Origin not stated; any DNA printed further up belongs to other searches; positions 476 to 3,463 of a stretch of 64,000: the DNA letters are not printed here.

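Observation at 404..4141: Zn-ribbon gene + CHAT-protease/NB-ARC/TPR STAND gene: candidate conflict (defence / programmed-death) module on a GC-rich islet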

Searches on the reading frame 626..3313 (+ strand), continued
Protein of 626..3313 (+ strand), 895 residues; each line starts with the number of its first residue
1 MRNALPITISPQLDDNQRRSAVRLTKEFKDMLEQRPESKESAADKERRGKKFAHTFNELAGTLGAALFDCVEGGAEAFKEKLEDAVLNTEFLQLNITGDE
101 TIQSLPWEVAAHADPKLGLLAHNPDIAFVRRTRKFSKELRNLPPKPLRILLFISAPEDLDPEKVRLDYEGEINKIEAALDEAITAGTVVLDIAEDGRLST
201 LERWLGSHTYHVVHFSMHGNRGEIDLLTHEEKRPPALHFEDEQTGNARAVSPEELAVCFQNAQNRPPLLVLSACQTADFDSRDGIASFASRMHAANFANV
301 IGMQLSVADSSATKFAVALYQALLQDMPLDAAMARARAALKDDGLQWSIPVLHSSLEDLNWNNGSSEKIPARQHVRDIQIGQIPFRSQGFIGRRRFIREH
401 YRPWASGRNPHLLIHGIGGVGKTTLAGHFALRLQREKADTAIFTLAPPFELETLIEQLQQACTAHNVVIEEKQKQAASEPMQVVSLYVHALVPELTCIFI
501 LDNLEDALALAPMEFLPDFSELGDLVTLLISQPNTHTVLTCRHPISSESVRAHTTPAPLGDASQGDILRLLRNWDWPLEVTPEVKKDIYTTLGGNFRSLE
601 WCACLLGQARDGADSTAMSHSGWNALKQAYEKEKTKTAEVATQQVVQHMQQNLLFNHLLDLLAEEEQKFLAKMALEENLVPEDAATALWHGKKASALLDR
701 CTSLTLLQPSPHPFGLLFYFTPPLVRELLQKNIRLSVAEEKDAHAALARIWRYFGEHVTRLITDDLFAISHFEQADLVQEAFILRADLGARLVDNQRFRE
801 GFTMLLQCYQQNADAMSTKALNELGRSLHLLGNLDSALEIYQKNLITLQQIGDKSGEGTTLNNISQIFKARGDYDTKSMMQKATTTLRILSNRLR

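Call 65: search_solved_structures(query=window:626-3313:+, max_evalue=0.01)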
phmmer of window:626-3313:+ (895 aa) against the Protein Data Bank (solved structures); distinct sequences matched with E-value up to 0.01: 17.
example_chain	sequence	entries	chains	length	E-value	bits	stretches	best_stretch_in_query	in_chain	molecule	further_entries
3sf4_A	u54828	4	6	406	4.8e-16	61.2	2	815-887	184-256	G-protein-signaling modulator 2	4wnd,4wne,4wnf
4wng_A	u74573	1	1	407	5e-16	61.2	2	815-887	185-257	G-protein-signaling modulator 2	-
6hc2_A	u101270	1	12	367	6.6e-16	60.8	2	815-887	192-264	G-protein-signaling modulator 2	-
3ro2_A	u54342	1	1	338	1.8e-14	56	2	815-887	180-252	G-protein-signaling modulator 2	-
4g2v_A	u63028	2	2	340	1.8e-14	56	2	818-873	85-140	G-protein-signaling modulator 2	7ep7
5a6c_A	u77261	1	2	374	1.9e-14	56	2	818-873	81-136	G-PROTEIN-SIGNALING MODULATOR 2, AFADIN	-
4jhr_A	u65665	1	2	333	4.1e-14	54.9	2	818-873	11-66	G-protein-signaling modulator 2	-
5a7d_B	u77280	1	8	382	2.7e-11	45.5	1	818-874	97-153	PINS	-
4a1s_A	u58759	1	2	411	9.1e-11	43.8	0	817-874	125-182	PARTNER OF INSCUTEABLE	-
3ro3_A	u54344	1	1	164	2.1e-08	35.9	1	816-887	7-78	G-protein-signaling modulator 2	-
9qhb_A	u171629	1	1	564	8.3e-08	34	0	796-877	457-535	Engineered tetratricopeptide repeat protein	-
8bu0_A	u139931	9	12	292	1.9e-07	32.8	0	802-877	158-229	Consensus tetratricopeptide repeat protein | Crystal structure of an 8-repeat consensus TPR superhelix with Zinc. | Monomer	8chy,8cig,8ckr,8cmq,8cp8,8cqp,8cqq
7obi_A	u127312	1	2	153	2.8e-05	25.6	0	812-877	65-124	CTPR-rv4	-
9gzg_A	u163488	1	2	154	0.00014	23.3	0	812-877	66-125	Engineered CTPR protein with glutamic acids for conductivity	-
9qhc_A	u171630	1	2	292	0.00014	23.3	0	794-877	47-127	Engineered tetratricopeptide repeat protein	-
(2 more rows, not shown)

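Call 72: fold_search(model_id=the predicted structure, library=pdb)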
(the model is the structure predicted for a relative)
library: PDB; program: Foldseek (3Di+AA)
matches with E <= 10: 158; with E <= 0.001: 0
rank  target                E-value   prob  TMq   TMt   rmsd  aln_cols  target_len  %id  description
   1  9bia_A                1.8e-01  0.93  0.41  0.49   6.2       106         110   14  Cryo-EM structure of NINJ1 K45Q bound to Nb538 (released 2024-10-16)
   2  9bia_D                3.5e-01  0.75  0.38  0.46   5.7       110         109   11  Cryo-EM structure of NINJ1 K45Q bound to Nb538 (released 2024-10-16)
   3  1nek_C                7.3e-01  0.20  0.25  0.26   8.1       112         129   15  Complex II (Succinate Dehydrogenase) From E. Coli with ubiquinone bound (released 2003-02-25)
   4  9rgz_B                7.8e-01  0.35  0.33  0.43   6.5       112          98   16  X-ray crystal structure of a de novo designed single-chain antiparallel 3-helix coiled-coil bundle, sc-apCC3-CW-2NTT (released 2025-09-03)
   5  9brq_b                7.8e-01  0.28  0.30  0.23   7.6       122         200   16  Intact V-ATPase State 3 and synaptophysin complex in mouse brain isolated synaptic vesicles (released 2024-06-19)
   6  9bia_C                8.7e-01  0.44  0.34  0.43   7.3       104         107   14  Cryo-EM structure of NINJ1 K45Q bound to Nb538 (released 2024-10-16)
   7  2wdr_C                1.2e+00  0.16  0.25  0.28   8.2       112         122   14  E. coli succinate:quinone oxidoreductase (SQR) with pentachlorophenol bound (released 2009-08-25)
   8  2wu2_C                1.3e+00  0.14  0.22  0.25   8.1       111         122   14  Crystal structure of the E. coli succinate:quinone oxidoreductase (SQR) SdhC His84Met mutant (released 2010-08-25)
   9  6vq6_b                1.4e+00  0.20  0.30  0.23   7.7       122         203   15  Mammalian V-ATPase from rat brain - composite model of rotational state 1 bound to ADP and SidK (built from focused re (released 2020-03-18)
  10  1k04                  1.6e+00  0.15  0.31  0.31  16.1       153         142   10  Crystal Structure of the Focal Adhesion Targeting Domain of Focal Adhesion Kinase (released 2002-01-30)
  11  9qvl                  1.7e+00  0.18  0.30  0.14  20.1       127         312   10  Crystal structure of the CtaG_C11A variant from Ruminiclostridium cellulolyticum (P2(1)2(1)2(1)-small) (released 2025-10-01)
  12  7uzf_f                1.8e+00  0.23  0.25  0.40   7.7        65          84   18  Rat Kidney V-ATPase with SidK, State 1 (released 2023-11-22)
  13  7uw9_c                2.1e+00  0.20  0.39  0.34   6.8       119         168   17  Citrus V-ATPase State 1, H in contact with subunit a (released 2022-07-06)
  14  9rgw_B                2.1e+00  0.13  0.30  0.38   7.8       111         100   13  X-ray crystal structure of a de novo designed single-chain antiparallel 3-helix coiled-coil bundle, sc-apCC3-CW2 (released 2025-09-03)
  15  7jz2_C                2.1e+00  0.12  0.26  0.29   8.0       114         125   15  Succinate: quinone oxidoreductase SQR from E.coli K12 (released 2021-01-20)
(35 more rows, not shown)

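Call 73: search_protein_families(library=padloc, alignment_id=A7, max_evalue=0.1)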
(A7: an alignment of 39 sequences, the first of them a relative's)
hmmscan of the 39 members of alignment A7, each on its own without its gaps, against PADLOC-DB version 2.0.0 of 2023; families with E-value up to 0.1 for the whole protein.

A. member 1, P0110 (141 aa): 2 families
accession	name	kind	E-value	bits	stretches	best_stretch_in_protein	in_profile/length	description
PDLC03261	MTase_II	-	0.032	10.5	1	38-77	168-207/643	Type II methyltransferase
PDLC02363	PycTM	-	0.073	10.9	1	85-140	35-78/154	-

B. families by the number of members that match (of 39 scanned): 4 families
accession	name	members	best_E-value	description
PDLC02364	PycTM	10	0.0033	-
PDLC03795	RTasSLATT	2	0.00037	DRT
PDLC03261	MTase_II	1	0.032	Type II methyltransferase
PDLC02363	PycTM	1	0.073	-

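Call 75: search_protein_families(library=pfam, proteins=[L047:7670-8005:+, L047:8088-9392:+, L047:9370-10992:+, L043:4649-6925:+, L043:8627-10993:-, L048:9171-9650:-], max_evalue=0.001)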
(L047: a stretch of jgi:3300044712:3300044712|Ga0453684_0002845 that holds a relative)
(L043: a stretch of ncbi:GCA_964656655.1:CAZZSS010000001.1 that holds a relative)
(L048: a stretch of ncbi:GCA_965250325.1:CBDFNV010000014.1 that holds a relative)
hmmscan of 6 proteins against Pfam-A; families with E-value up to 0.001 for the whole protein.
L047:7670-8005:+ (112 aa): 0 families

L047:8088-9392:+ (435 aa): 1 family
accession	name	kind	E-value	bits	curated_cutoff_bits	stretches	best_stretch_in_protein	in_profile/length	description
PF13191.12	AAA_16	-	1.1e-05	26.5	32.6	1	42-232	11-150/167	AAA ATPase domain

L047:9370-10992:+ (541 aa): 19 families
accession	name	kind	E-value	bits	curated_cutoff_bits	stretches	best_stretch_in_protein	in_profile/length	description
PF13424.12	TPR_12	-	6.9e-52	174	30.1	4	282-353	4-77/77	Tetratricopeptide repeat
PF13374.12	TPR_10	-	1.1e-35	121.1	27.5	2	402-433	3-34/42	Tetratricopeptide repeat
PF13176.12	TPR_7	-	1.5e-29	100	27.9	0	283-316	1-34/36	Tetratricopeptide repeat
PF07719.23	TPR_2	-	8.3e-27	91.5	27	0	202-233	2-33/34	Tetratricopeptide repeat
PF00515.34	TPR_1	-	1.3e-24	85.4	27.8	0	242-270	2-30/34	Tetratricopeptide repeat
PF13181.12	TPR_8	-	6.3e-21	73.1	25.7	0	283-310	3-30/34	Tetratricopeptide repeat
PF13428.12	TPR_14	-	2.8e-14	52.6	23.5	0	205-234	5-35/44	Tetratricopeptide repeat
PF17874.7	TPR_MalT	-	2e-11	44.2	45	1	206-347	45-187/336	MalT-like TPR region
PF14938.12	SNAP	-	3.1e-10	40.4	25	1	321-425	75-179/282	Soluble NSF attachment protein, SNAP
PF14559.12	TPR_19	-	9.8e-08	32.7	25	0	413-462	3-46/68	Tetratricopeptide repeat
PF13174.12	TPR_6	-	1.2e-07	32.4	26.3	0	204-228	3-27/33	Tetratricopeptide repeat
PF24885.1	TPR_NPHP3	-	4.2e-07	30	100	0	227-354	78-216/239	Nephrocystin-3 TPR domain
PF12862.13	ANAPC5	-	6.7e-06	26.5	23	0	412-487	9-84/91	Anaphase-promoting complex subunit 5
PF18768.7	RNPP_C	-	3.4e-05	23.9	26.5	0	233-309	72-149/213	RNPP family C-terminal domain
PF10602.15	RPN7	-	0.00011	22.3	29.6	0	340-438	15-110/174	26S proteasome subunit RPN7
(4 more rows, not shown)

L043:4649-6925:+ (759 aa): 12 families
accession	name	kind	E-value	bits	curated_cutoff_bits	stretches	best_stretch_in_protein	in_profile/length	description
PF12770.12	CHAT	-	1.5e-21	77.6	24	1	47-327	4-268/289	CHAT domain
PF13424.12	TPR_12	-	2e-19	70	30.1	1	629-700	2-75/77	Tetratricopeptide repeat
PF07719.23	TPR_2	-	1e-12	47.6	27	1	632-660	3-31/34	Tetratricopeptide repeat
PF13374.12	TPR_10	-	3.3e-11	43.2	27.5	1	631-663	3-35/42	Tetratricopeptide repeat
PF00515.34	TPR_1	-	1.7e-10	40.7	27.8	1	632-660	3-31/34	Tetratricopeptide repeat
PF17874.7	TPR_MalT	-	3.3e-08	33.6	45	1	599-746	46-197/336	MalT-like TPR region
PF13176.12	TPR_7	-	5.9e-07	29.5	27.9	1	632-666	1-35/36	Tetratricopeptide repeat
PF13428.12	TPR_14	-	9.9e-06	26.2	23.5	0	637-659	8-30/44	Tetratricopeptide repeat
PF23914.1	TPR_CcmH_CycH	-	1.2e-05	25.7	42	1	588-700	48-151/158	Cytochrome c-type biogenesis protein H TPR domain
PF13181.12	TPR_8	-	1.3e-05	25.4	25.7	1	633-661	4-32/34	Tetratricopeptide repeat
PF14559.12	TPR_19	-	0.00031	21.4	25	0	641-692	2-47/68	Tetratricopeptide repeat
PF02374.21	ArsA_ATPase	-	0.00083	19.1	24.3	0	415-446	2-33/305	Anion-transporting ATPase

L043:8627-10993:- (788 aa): 5 families
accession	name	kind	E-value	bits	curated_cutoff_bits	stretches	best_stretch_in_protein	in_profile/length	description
PF13191.12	AAA_16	-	4.2e-10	40.8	32.6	1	29-118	69-167/167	AAA ATPase domain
PF07719.23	TPR_2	-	1.5e-07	31.4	27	0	697-727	1-31/34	Tetratricopeptide repeat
PF13424.12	TPR_12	-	3.4e-06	27.6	30.1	1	663-729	9-77/77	Tetratricopeptide repeat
PF00515.34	TPR_1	-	0.0003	20.9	27.8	0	700-727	4-31/34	Tetratricopeptide repeat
PF13374.12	TPR_10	-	0.00045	20.6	27.5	0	706-728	11-33/42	Tetratricopeptide repeat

L048:9171-9650:- (159 aa): 0 families

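Call 84: find_related_loci(query=A9, collection=metagenome_contigs, flank=8000)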
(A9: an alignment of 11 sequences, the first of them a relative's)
Query A9 (140 aa) in metagenome_contigs; peptide patterns used: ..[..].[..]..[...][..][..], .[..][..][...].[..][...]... (x = any residue, [..] = any of these).
130 stretches matched a pattern; 10 encode a relative of the query (tblastn E <= 1e-3); 10 distinct loci.
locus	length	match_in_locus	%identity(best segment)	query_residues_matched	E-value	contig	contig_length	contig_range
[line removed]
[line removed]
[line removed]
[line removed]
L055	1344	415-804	35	8-140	3e-22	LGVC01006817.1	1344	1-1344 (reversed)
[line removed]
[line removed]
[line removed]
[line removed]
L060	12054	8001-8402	33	2-136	7e-17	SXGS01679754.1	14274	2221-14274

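Call 97: list_cluster_members(proteins=[P0001, P0003, P0017, P0024, P0102, P0110, P0144])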
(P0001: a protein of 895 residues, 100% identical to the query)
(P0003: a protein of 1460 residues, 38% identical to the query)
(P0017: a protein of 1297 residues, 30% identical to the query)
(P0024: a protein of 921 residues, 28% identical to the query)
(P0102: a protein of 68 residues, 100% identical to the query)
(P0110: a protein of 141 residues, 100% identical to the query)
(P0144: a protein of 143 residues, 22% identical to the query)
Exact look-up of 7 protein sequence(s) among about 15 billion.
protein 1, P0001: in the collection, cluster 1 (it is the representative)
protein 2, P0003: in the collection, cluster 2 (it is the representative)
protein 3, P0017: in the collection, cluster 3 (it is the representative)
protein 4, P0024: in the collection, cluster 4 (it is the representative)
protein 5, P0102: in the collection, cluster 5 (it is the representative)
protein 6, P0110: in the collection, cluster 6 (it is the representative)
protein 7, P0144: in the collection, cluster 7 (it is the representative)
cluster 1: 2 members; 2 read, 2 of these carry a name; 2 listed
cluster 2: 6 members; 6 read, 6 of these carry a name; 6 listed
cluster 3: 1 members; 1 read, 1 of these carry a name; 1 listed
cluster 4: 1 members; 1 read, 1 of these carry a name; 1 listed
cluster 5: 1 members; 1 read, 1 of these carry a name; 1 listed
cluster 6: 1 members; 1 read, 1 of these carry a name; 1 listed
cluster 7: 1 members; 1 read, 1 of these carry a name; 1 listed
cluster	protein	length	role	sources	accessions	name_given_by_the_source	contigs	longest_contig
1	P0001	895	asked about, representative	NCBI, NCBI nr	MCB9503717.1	MAG: CHAT domain-containing protein [Deferribacteres bacterium] | CHAT domain-containing protein [Deferribacteres bacterium]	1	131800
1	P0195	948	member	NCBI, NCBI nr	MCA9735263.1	CHAT domain-containing protein, partial [candidate division KSB1 bacterium] | CHAT domain-containing protein [candidate division KSB1 bacterium]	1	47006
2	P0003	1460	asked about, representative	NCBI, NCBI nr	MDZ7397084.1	MAG: tetratricopeptide repeat protein [candidate division KSB1 bacterium] | tetratricopeptide repeat protein [candidate division KSB1 bacterium]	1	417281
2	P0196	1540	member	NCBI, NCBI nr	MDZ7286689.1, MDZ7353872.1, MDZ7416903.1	MAG: tetratricopeptide repeat protein [candidate division KSB1 bacterium] | tetratricopeptide repeat protein [candidate division KSB1 bacterium]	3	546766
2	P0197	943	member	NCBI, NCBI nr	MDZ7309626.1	MAG: CHAT domain-containing protein, partial [candidate division KSB1 bacterium] | CHAT domain-containing protein [candidate division KSB1 bacterium]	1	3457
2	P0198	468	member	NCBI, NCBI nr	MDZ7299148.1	MAG: CHAT domain-containing protein, partial [candidate division KSB1 bacterium] | CHAT domain-containing protein [candidate division KSB1 bacterium]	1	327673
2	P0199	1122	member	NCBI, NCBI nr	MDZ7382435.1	MAG: tetratricopeptide repeat protein, partial [candidate division KSB1 bacterium] | tetratricopeptide repeat protein [candidate division KSB1 bacterium]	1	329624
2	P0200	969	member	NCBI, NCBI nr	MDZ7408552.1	MAG: tetratricopeptide repeat protein, partial [candidate division KSB1 bacterium] | tetratricopeptide repeat protein [candidate division KSB1 bacterium]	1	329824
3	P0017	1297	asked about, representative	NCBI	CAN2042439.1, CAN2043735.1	Tetratricopeptide repeat protein [Candidatus Magnetomoraceae bacterium gMMP-15]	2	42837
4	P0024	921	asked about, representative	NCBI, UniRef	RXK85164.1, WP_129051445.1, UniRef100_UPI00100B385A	CHAT domain-containing protein, partial [Chlorobaculum sp. 24CR] | CHAT domain-containing protein n=1 Tax=Chlorobaculum sp. 24CR TaxID=2508878 ...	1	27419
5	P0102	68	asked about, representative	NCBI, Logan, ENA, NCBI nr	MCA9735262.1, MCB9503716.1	MAG: hypothetical protein H6696_17415 [Deferribacteres bacterium] | hypothetical protein [candidate division KSB1 bacterium]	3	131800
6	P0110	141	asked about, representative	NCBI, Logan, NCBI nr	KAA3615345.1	MAG: hypothetical protein DWQ05_13390 [Calditrichaeota bacterium] | MAG: hypothetical protein DWQ05_13390 [Calditrichota bacterium]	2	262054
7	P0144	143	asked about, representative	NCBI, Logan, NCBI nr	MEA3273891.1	MAG: hypothetical protein U9Q81_01030 [Pseudomonadota bacterium] | hypothetical protein [Pseudomonadota bacterium]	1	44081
